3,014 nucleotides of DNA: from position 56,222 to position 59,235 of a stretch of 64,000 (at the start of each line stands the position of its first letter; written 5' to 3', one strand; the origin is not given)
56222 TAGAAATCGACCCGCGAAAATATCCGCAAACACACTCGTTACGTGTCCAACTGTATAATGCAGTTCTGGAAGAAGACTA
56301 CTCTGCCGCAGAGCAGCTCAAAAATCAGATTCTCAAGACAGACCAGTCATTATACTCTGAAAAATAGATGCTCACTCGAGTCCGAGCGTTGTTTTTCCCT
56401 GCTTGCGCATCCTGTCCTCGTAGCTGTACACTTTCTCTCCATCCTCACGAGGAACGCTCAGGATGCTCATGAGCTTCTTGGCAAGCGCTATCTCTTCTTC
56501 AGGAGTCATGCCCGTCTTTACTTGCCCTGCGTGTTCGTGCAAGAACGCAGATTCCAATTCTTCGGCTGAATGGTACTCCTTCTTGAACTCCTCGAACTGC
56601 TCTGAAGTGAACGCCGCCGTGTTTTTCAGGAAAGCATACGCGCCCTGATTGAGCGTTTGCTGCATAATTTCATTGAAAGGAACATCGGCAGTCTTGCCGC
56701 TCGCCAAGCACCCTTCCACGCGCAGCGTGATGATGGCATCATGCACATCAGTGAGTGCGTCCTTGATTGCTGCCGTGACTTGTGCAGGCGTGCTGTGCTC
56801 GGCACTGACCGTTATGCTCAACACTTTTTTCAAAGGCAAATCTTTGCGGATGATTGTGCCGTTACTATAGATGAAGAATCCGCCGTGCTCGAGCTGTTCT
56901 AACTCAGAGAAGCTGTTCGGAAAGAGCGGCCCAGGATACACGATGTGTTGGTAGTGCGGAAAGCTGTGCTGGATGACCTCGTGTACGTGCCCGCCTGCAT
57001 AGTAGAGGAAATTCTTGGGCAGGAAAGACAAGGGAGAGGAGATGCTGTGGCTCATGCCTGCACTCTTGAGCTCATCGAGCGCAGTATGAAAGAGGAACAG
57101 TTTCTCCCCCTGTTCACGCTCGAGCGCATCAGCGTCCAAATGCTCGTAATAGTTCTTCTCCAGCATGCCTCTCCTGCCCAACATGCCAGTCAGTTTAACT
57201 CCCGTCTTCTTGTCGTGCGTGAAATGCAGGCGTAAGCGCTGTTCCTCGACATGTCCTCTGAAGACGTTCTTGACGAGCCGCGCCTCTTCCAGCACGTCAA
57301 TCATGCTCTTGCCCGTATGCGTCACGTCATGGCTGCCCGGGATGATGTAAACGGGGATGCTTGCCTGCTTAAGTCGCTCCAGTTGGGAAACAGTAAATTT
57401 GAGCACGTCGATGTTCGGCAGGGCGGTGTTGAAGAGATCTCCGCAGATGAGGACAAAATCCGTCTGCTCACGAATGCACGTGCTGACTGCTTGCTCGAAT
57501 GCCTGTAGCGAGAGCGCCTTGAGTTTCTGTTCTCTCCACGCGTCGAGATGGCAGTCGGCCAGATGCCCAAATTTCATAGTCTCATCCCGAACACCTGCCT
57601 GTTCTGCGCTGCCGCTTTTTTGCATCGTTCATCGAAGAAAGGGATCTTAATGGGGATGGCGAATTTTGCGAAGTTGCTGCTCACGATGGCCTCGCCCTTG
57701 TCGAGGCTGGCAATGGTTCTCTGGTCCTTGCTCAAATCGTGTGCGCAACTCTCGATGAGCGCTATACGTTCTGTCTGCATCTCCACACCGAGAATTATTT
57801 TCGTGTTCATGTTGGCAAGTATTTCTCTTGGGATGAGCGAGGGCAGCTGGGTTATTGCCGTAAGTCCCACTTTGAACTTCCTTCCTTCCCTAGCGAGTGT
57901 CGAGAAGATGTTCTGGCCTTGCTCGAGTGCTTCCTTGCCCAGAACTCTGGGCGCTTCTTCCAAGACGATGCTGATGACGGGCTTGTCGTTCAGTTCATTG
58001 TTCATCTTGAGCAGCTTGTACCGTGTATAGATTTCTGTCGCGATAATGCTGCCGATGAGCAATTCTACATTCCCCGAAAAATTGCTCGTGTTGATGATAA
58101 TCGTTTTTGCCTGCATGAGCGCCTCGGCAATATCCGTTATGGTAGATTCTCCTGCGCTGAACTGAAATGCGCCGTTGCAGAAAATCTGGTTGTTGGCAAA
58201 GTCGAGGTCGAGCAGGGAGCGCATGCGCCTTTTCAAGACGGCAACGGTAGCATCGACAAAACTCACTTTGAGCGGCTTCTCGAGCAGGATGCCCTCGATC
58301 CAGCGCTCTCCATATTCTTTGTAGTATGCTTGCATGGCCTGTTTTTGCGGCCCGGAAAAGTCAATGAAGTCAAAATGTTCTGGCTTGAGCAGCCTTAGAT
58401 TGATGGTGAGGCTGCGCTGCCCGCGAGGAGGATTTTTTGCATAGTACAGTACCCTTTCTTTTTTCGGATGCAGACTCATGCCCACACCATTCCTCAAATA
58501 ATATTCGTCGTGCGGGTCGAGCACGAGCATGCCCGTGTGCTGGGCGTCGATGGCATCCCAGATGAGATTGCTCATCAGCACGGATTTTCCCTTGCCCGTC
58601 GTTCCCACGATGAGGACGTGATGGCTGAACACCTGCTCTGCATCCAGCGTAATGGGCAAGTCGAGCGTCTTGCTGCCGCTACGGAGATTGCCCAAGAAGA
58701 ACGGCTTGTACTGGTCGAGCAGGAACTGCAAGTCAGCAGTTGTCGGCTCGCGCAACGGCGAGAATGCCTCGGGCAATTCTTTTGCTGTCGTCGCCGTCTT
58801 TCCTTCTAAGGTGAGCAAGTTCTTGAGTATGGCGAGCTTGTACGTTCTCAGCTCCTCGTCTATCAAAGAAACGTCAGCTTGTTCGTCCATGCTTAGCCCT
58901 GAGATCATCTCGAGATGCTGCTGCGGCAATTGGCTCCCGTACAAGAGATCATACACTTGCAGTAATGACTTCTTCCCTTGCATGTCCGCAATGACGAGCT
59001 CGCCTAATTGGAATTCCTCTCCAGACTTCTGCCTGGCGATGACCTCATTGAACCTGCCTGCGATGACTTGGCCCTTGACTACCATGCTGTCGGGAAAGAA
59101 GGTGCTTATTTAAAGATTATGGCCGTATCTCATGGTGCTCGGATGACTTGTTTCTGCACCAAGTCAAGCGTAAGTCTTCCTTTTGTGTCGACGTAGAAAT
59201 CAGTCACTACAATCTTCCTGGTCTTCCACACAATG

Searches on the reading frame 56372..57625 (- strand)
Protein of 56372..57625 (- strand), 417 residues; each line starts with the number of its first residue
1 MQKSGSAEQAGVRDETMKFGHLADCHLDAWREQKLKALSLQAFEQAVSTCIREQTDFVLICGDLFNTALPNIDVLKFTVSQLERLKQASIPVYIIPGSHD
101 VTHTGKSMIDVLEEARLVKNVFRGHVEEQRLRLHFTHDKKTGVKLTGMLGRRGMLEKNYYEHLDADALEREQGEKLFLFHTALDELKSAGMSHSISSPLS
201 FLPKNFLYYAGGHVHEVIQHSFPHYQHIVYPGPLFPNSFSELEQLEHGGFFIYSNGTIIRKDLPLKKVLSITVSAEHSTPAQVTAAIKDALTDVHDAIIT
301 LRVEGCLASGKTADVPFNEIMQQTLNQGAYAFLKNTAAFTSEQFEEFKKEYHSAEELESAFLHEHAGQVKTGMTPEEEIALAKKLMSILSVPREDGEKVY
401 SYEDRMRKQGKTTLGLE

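Call 40: search_protein_families(library=pfam, proteins=[window:56372-57625:-], max_evalue=0.001)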
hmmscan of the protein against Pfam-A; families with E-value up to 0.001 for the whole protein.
window:56372-57625:- (417 aa): 2 families
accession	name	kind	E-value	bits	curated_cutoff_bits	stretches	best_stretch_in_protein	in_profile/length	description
PF00149.33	Metallophos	-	5.5e-11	43.7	21.5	1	17-216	1-190/191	Calcineurin-like phosphoesterase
PF12850.12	Metallophos_2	-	8.5e-06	26.3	27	1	17-142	1-91/154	Calcineurin-like phosphoesterase superfamily domain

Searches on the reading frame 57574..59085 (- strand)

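Call 40: search_protein_families(library=pfam, proteins=[window:57574-59085:-], max_evalue=0.001)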
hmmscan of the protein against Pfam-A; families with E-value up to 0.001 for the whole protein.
window:57574-59085:- (503 aa): 5 families
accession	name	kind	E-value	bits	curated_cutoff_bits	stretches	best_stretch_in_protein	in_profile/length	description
PF01935.23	DUF87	-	1.5e-22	81.3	23.2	1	130-350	2-218/220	Helicase HerA, central domain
PF12846.13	AAA_10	-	1.1e-05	25.1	27.5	0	153-194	20-60/362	AAA-like domain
PF01580.24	FtsK_SpoIIIE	-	6.8e-05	22.9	24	1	142-180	28-65/221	FtsK/SpoIIIE family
PF00005.33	ABC_tran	-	0.00058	20.9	25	0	156-331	13-131/137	ABC transporter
PF10412.15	TrwB_AAD_bind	-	0.00068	19.1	20.5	0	154-196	15-56/387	Type IV secretion-system coupling protein DNA-binding domain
